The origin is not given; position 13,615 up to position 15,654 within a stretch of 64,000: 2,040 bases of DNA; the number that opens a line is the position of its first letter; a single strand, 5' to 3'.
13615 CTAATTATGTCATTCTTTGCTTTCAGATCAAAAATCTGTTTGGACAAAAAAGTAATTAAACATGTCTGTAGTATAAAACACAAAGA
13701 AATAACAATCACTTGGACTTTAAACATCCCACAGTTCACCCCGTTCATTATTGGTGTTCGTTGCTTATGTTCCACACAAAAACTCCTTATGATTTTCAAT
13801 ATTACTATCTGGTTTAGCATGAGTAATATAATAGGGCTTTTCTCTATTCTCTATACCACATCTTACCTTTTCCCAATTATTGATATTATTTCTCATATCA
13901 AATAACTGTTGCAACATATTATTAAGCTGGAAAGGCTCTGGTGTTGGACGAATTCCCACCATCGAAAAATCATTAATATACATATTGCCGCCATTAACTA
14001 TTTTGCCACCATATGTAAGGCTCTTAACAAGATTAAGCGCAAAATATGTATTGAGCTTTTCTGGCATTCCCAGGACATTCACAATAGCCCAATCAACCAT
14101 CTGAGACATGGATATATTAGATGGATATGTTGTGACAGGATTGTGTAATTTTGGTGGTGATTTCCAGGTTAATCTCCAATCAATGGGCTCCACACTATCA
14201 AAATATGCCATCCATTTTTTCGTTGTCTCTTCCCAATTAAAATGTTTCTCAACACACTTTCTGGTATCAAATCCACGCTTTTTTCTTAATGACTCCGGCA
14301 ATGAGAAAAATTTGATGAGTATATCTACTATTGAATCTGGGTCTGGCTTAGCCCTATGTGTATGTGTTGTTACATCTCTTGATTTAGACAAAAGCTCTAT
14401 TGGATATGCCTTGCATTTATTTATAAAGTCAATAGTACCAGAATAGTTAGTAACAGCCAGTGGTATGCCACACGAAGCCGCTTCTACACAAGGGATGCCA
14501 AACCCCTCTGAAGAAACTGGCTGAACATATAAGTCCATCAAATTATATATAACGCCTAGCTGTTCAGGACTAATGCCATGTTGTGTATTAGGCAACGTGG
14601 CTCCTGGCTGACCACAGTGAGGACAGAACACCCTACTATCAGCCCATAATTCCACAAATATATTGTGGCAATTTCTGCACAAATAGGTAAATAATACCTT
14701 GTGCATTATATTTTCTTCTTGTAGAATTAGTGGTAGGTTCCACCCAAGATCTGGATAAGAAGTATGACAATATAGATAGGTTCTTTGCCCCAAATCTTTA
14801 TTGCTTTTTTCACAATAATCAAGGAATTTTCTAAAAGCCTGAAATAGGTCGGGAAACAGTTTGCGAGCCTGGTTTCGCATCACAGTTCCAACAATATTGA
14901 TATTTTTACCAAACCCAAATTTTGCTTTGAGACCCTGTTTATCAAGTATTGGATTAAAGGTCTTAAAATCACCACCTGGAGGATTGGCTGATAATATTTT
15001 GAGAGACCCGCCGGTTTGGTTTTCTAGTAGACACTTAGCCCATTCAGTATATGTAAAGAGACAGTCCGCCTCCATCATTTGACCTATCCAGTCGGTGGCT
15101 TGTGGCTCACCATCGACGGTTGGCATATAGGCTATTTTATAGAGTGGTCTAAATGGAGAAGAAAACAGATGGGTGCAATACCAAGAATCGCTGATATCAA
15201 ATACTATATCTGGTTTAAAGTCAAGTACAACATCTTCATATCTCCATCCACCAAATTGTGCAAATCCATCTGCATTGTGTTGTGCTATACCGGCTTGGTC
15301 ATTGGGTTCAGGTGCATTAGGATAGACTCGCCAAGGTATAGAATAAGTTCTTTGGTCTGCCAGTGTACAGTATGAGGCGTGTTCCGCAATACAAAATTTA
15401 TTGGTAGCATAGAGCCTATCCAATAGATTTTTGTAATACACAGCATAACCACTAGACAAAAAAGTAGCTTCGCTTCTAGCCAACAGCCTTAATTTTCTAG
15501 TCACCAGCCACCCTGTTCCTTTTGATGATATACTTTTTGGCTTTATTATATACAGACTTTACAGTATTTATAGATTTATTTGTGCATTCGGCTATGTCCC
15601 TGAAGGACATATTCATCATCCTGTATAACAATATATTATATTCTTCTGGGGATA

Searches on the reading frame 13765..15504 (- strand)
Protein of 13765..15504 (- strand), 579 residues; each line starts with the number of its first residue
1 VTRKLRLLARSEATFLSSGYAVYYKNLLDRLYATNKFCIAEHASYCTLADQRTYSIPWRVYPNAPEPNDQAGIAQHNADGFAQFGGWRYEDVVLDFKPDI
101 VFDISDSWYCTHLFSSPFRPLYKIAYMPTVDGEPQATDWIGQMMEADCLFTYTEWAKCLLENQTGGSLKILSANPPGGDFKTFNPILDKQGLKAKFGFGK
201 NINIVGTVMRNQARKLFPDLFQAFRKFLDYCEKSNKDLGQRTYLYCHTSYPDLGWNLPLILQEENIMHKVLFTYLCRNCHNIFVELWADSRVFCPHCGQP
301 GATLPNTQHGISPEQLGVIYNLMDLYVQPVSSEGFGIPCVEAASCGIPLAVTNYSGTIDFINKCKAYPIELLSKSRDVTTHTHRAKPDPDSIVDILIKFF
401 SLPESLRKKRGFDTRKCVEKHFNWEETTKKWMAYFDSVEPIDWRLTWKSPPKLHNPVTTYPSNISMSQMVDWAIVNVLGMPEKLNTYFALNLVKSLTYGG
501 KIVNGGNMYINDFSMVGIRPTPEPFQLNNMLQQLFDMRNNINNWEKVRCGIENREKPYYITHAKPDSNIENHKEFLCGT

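Call 95: search_protein_families(library=pfam, proteins=[window:13765-15504:-], max_evalue=0.01)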
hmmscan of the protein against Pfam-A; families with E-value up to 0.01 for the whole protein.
window:13765-15504:- (579 aa): 5 families
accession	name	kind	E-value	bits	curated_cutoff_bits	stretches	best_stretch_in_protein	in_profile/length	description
PF00534.26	Glycos_transf_1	-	3.8e-10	40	26.4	1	310-365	80-135/172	Glycosyl transferases group 1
PF13692.12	Glyco_trans_1_4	-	6.9e-06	26.8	27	1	314-362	68-116/142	Glycosyl transferases group 1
PF20706.3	GT4-conflict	-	1e-05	25.1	26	1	322-364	281-323/385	Family 4 Glycosyltransferase in conflict systems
PF09723.15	Zn_ribbon_8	-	0.0021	18.5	34.4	1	272-299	4-34/41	Zinc ribbon domain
PF08772.16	Zn_ribbon_NOB1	-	0.004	17.7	24.9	1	272-305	7-35/72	Nin one binding (NOB1) Zn-ribbon like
